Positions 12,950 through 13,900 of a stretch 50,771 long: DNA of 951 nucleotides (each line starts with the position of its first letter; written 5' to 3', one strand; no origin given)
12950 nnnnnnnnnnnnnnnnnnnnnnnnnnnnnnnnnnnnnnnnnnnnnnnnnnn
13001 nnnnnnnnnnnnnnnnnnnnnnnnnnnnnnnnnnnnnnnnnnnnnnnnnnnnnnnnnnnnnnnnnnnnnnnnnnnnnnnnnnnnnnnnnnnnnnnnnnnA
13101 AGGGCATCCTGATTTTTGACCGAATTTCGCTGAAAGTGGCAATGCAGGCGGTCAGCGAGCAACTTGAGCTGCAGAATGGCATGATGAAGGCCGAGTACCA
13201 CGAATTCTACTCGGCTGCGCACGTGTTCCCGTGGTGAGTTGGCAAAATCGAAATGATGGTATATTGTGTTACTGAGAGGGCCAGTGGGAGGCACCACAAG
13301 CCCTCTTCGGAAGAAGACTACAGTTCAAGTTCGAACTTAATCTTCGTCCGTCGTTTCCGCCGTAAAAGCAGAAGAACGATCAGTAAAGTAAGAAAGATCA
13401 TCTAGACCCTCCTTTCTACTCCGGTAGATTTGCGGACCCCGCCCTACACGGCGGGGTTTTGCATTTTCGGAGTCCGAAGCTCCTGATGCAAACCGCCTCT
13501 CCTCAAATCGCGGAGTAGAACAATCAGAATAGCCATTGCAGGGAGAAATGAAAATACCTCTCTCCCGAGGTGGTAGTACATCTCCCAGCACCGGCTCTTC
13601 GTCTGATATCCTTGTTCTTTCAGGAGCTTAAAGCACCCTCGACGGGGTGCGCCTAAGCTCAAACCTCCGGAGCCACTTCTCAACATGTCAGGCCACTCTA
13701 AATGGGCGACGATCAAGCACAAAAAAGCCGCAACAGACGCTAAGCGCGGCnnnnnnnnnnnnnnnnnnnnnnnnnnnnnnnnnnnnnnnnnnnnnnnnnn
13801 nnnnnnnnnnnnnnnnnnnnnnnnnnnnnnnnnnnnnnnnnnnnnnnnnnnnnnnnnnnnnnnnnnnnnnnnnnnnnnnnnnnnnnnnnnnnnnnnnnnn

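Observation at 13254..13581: Type I toxin-antitoxin-like module, copy 1: mini-ORF, structured leader and a convergent promoter/terminator pair for a full-length antisense RNA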

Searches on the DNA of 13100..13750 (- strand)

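Call 6: search_rna_families(source=window, start=13100, end=13750, threshold=evalue, max_evalue=10, show_alignments=3)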
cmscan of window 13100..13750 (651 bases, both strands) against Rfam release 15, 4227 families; matches with E-value up to 10: 8.
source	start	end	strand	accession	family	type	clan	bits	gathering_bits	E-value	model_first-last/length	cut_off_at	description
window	13384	13468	+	RF01772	rnk_pseudo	Cis-reg; leader;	-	28.4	55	0.011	1-108/108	no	Pseudomonas rnk leader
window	13526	13630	-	RF00107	FinP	Gene;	CL00016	17.4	45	1.1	1-76/76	no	FinP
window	13530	13597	-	RF04017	mir-4864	Gene; miRNA;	-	17.1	100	1.9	1-81/81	no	mir-4864 microRNA precursor family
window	13399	13472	-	RF03168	c-di-GMP-I-UAU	Cis-reg; riboswitch;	CL00126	16.4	65.9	1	1-81/81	no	c-di-GMP-I-UAU riboswitch aptamer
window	13231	13306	-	RF01840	ovine_lenti_FSE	Cis-reg; frameshift_element;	-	15.6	45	2.1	1-54/54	no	ribosomal frameshift element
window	13400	13464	-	RF02628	Hrs1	Gene; sRNA;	-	14.9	56.4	4.1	1-74/74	no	Hfq-regulated sRNA 1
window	13413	13465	+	RF02278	Betaproteobacteria_toxic_sRNA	Gene; sRNA;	-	13.9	50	5.4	1-64/64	no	Betaproteobacteria toxic small RNA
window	13429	13457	+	RF01844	SmY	Gene; snRNA; splicing;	-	13.3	39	3.1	51-79/80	no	SmY spliceosomal RNA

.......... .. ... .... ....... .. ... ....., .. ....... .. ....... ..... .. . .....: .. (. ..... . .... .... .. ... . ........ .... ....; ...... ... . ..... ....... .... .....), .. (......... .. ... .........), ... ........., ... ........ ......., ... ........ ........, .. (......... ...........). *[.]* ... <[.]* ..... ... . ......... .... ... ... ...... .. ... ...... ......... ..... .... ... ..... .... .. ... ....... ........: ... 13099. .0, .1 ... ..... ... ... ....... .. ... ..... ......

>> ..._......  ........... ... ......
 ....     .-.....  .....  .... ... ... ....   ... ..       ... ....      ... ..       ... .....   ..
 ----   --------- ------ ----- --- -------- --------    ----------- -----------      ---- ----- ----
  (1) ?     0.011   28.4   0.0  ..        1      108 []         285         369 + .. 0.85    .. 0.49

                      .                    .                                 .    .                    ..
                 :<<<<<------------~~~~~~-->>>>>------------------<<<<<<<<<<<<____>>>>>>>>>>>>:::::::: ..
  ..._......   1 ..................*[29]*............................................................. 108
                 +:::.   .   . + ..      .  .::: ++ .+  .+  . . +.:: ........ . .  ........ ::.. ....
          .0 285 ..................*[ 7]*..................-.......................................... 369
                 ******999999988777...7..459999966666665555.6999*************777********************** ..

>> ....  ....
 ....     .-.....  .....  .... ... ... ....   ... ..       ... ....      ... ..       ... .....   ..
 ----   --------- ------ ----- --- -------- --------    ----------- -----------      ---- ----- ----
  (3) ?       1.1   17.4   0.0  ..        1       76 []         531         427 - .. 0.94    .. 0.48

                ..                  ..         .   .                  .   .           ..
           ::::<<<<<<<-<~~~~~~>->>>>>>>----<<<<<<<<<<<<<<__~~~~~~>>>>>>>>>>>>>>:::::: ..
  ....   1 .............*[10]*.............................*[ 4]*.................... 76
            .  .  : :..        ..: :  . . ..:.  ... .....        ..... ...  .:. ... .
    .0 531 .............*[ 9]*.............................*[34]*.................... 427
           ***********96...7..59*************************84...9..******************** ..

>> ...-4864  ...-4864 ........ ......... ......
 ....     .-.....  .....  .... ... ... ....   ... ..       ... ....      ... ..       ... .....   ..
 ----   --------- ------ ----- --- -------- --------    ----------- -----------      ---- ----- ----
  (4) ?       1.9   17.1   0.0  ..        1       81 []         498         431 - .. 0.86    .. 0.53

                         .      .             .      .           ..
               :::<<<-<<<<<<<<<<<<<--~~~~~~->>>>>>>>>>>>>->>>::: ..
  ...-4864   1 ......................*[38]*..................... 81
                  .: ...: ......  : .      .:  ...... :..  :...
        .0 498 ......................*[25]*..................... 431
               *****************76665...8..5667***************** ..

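Call 63: search_dna_similar(query=window:13239-13578:-, collection=plasmids, mode=distant, max_evalue=0.001, max_rows=10)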
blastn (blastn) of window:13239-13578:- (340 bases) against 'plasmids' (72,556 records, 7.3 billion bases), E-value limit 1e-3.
No match.

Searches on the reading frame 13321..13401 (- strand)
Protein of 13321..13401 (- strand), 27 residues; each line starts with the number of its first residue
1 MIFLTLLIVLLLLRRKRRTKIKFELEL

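Call 33: search_protein_families(library=pfam, proteins=[window:13321-13401:-], max_evalue=10)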
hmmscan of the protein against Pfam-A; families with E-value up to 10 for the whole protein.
seq(27 aa): 0 families

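Call 34: search_protein_families(library=ncbifam, proteins=[window:13321-13401:-], max_evalue=10)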
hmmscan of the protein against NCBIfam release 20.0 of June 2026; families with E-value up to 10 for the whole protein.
seq(27 aa): 2 families
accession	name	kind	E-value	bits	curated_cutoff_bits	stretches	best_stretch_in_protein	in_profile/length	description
NF033507.3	Loki-CTERM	subfamily_domain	0.12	12.7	19.9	1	2-18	10-26/27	Loki-CTERM sorting domain-containing protein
TIGR03901.2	MYXO-CTERM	domain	0.97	9.9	20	1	5-18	22-34/34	MYXO-CTERM sorting domain-containing protein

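Call 35: search_protein_families(library=padloc, proteins=[window:13321-13401:-], max_evalue=10)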
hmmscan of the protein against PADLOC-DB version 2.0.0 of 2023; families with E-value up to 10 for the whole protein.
seq(27 aa): 0 families

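Call 39: search_solved_structures(query=A3, max_evalue=10)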
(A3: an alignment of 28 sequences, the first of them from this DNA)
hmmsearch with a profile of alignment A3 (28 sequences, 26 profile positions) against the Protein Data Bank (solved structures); distinct sequences matched with E-value up to 10: 2.
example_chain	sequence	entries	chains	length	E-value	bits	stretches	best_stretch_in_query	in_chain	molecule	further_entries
8tsh_C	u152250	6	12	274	0.72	13.2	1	3-20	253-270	Transport permease protein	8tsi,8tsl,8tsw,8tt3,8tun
5ncm_B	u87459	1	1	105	8.4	9.8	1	12-23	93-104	Serine/threonine-protein kinase CBK1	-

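Call 66: list_cluster_members(proteins=[window:13321-13401:-, window:38001-38078:+, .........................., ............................, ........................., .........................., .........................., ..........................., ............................, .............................])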
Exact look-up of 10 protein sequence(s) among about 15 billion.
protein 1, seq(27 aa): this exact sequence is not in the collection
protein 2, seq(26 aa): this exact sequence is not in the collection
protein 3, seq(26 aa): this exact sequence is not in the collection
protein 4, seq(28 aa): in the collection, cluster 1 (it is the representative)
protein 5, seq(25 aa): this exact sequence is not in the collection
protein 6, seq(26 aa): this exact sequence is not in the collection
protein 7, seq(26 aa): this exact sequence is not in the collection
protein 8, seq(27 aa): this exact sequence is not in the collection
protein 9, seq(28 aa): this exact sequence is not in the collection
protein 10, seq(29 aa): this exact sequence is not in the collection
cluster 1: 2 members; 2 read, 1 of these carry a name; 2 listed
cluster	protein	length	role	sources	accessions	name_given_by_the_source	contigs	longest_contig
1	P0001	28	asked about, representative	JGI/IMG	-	-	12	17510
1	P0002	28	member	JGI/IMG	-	hypothetical protein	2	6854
